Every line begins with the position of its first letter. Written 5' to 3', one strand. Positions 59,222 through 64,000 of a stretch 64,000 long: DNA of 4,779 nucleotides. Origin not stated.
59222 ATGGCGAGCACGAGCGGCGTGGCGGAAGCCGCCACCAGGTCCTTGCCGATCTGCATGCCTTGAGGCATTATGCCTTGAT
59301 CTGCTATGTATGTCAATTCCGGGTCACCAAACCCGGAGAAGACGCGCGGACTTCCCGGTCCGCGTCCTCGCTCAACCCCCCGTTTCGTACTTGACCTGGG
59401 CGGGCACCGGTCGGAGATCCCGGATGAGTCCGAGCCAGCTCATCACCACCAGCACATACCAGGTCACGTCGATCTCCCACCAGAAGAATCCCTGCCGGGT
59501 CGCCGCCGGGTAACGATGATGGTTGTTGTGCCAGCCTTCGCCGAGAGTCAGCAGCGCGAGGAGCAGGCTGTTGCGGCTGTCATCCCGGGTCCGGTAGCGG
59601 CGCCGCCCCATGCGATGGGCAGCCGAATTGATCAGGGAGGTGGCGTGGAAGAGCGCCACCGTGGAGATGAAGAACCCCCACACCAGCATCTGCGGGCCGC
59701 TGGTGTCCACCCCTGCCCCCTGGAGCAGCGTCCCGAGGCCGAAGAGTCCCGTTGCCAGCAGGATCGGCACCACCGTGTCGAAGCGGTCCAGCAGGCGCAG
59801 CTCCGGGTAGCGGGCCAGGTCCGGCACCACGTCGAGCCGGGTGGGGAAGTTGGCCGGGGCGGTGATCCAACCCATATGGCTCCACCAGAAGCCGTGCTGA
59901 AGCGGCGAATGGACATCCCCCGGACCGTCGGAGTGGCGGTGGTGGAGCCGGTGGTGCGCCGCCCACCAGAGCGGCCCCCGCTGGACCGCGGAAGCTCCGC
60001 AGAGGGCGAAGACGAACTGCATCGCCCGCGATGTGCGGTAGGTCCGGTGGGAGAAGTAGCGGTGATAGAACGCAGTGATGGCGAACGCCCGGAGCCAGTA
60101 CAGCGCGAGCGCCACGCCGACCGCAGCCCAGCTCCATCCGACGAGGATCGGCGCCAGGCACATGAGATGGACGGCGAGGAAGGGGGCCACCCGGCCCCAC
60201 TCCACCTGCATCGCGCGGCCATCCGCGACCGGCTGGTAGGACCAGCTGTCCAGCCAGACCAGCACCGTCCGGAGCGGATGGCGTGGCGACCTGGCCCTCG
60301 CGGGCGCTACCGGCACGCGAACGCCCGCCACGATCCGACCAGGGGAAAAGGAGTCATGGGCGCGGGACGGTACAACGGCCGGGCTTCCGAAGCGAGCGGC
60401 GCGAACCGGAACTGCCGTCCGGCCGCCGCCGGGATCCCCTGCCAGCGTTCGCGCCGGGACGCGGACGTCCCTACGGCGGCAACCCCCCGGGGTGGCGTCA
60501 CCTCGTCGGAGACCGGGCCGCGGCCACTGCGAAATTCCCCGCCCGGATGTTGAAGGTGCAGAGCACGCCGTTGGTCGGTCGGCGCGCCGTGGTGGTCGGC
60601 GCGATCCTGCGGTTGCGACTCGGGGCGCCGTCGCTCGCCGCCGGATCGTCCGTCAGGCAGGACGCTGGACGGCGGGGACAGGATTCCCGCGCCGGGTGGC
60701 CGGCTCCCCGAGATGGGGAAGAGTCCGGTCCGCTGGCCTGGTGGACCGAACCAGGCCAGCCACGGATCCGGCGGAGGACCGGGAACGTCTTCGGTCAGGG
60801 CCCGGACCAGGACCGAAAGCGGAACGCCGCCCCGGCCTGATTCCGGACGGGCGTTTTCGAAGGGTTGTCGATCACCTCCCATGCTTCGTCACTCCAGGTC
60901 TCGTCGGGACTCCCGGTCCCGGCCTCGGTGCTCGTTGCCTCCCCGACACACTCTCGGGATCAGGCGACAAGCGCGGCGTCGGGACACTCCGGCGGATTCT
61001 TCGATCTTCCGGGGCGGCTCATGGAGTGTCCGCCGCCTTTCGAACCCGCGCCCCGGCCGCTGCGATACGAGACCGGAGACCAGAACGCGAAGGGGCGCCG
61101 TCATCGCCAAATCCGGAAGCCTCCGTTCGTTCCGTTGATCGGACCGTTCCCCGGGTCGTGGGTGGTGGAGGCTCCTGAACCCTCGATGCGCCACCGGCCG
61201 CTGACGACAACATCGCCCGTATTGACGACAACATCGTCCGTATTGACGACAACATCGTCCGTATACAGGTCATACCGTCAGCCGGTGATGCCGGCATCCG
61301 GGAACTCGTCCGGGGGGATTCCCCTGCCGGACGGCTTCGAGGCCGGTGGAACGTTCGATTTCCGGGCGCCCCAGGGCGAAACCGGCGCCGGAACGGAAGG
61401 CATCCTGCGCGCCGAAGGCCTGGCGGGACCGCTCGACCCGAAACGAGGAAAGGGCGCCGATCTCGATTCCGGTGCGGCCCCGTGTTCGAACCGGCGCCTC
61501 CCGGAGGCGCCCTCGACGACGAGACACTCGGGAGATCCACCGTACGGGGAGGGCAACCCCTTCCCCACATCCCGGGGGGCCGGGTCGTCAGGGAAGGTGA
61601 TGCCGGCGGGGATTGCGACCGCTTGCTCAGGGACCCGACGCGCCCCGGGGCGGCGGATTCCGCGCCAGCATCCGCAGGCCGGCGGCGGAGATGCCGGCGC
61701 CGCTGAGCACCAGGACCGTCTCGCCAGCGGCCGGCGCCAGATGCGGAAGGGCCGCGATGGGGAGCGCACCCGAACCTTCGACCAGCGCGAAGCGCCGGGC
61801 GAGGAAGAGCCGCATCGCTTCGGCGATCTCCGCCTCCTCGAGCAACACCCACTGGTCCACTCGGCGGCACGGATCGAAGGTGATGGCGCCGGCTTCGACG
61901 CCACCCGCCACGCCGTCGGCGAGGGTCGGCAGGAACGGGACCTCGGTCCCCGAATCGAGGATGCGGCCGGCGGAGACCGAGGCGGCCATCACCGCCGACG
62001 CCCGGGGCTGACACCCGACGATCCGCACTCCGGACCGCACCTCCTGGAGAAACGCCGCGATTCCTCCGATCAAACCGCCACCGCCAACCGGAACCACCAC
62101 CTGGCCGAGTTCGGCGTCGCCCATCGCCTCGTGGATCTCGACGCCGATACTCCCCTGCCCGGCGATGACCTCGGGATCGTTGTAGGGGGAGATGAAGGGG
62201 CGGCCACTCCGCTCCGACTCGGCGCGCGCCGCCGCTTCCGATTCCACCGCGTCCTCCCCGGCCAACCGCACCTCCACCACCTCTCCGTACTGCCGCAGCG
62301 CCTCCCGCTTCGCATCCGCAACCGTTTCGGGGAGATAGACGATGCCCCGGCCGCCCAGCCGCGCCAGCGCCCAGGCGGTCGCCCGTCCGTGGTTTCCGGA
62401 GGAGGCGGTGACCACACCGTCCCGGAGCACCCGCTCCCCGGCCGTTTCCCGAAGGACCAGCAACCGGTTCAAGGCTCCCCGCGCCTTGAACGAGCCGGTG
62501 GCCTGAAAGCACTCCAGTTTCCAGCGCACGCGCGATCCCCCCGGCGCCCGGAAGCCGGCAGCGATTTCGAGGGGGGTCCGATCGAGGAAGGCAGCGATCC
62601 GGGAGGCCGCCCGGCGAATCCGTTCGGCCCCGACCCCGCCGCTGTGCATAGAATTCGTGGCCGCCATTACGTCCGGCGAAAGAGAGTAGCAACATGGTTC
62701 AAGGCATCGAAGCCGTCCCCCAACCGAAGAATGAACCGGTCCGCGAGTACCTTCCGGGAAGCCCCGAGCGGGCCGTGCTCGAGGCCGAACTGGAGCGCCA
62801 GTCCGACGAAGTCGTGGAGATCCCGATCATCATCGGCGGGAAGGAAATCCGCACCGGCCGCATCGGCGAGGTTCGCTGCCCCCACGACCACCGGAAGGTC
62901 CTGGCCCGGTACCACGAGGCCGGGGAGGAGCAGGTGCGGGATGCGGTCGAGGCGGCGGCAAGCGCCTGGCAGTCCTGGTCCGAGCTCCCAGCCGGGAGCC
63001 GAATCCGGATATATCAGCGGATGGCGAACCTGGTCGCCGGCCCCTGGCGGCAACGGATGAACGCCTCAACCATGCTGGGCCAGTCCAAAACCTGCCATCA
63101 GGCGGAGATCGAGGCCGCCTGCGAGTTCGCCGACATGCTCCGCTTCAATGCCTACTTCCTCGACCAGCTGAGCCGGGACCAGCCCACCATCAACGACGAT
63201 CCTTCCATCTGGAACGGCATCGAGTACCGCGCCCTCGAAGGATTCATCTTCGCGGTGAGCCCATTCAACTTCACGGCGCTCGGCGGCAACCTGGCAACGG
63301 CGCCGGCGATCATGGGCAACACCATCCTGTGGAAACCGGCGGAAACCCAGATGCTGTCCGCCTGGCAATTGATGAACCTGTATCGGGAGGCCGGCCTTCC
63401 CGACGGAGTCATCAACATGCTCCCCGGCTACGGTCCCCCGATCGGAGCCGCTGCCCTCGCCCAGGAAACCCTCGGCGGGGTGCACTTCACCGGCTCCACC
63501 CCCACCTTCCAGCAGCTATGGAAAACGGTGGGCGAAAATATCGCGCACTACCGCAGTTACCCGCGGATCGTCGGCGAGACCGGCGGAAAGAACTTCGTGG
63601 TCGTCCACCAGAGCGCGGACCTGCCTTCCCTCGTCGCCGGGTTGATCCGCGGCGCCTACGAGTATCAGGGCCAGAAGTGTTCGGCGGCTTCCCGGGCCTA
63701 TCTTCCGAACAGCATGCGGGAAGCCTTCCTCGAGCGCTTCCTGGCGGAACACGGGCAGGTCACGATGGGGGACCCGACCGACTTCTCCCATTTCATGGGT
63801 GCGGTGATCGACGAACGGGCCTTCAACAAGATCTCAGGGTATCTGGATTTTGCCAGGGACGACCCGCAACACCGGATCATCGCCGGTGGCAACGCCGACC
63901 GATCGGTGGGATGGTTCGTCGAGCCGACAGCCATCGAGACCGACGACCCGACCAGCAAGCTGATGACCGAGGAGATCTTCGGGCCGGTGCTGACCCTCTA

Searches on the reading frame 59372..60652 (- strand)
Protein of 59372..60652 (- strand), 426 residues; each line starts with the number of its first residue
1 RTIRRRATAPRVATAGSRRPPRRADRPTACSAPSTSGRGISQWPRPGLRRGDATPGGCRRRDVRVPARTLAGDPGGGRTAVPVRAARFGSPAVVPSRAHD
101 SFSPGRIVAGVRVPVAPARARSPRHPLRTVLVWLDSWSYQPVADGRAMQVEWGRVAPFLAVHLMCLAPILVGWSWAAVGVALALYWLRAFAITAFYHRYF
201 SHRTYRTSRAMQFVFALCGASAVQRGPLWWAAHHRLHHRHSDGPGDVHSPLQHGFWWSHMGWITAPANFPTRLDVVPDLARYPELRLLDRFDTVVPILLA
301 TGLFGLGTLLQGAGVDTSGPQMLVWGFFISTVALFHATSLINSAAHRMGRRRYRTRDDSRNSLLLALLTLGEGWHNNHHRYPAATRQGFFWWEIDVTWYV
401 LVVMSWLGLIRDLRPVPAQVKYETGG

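Call 64: search_protein_families(library=pfam, proteins=[window:59372-60652:-], max_evalue=0.00001)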
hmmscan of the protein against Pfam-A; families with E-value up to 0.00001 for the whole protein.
window:59372-60652:- (426 aa): 1 family
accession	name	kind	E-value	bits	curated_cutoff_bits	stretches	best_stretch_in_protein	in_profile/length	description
PF00487.30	FA_desaturase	-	3.6e-19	70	29.7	1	174-383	2-225/253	Fatty acid desaturase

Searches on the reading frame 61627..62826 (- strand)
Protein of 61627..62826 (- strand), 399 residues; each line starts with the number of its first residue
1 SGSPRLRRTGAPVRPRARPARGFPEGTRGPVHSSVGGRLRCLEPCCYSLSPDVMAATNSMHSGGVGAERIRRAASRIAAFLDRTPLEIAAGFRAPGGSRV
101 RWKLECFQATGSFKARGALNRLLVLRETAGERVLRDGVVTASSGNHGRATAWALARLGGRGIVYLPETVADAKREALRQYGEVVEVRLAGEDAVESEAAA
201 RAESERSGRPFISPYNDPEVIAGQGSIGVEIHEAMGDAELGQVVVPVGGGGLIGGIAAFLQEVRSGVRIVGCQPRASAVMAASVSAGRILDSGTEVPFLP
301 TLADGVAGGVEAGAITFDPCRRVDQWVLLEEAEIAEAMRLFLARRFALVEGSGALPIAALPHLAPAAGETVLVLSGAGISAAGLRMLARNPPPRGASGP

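Call 64: search_protein_families(library=pfam, proteins=[window:61627-62826:-], max_evalue=0.00001)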
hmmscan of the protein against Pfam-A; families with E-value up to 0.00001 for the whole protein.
window:61627-62826:- (399 aa): 1 family
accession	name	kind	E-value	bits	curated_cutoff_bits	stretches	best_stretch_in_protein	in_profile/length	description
PF00291.31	PALP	-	9.7e-63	212.7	35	1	82-375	6-294/295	Pyridoxal-phosphate dependent enzyme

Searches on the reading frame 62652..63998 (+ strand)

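Call 64: search_protein_families(library=pfam, proteins=[window:62652-63998:+], max_evalue=0.00001)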
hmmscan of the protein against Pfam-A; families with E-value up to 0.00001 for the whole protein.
window:62652-63998:+ (449 aa): 1 family
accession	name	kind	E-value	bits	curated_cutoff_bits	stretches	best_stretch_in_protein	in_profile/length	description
PF00171.27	Aldedh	-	1.2e-80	271.8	23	1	73-448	10-375/461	Aldehyde dehydrogenase family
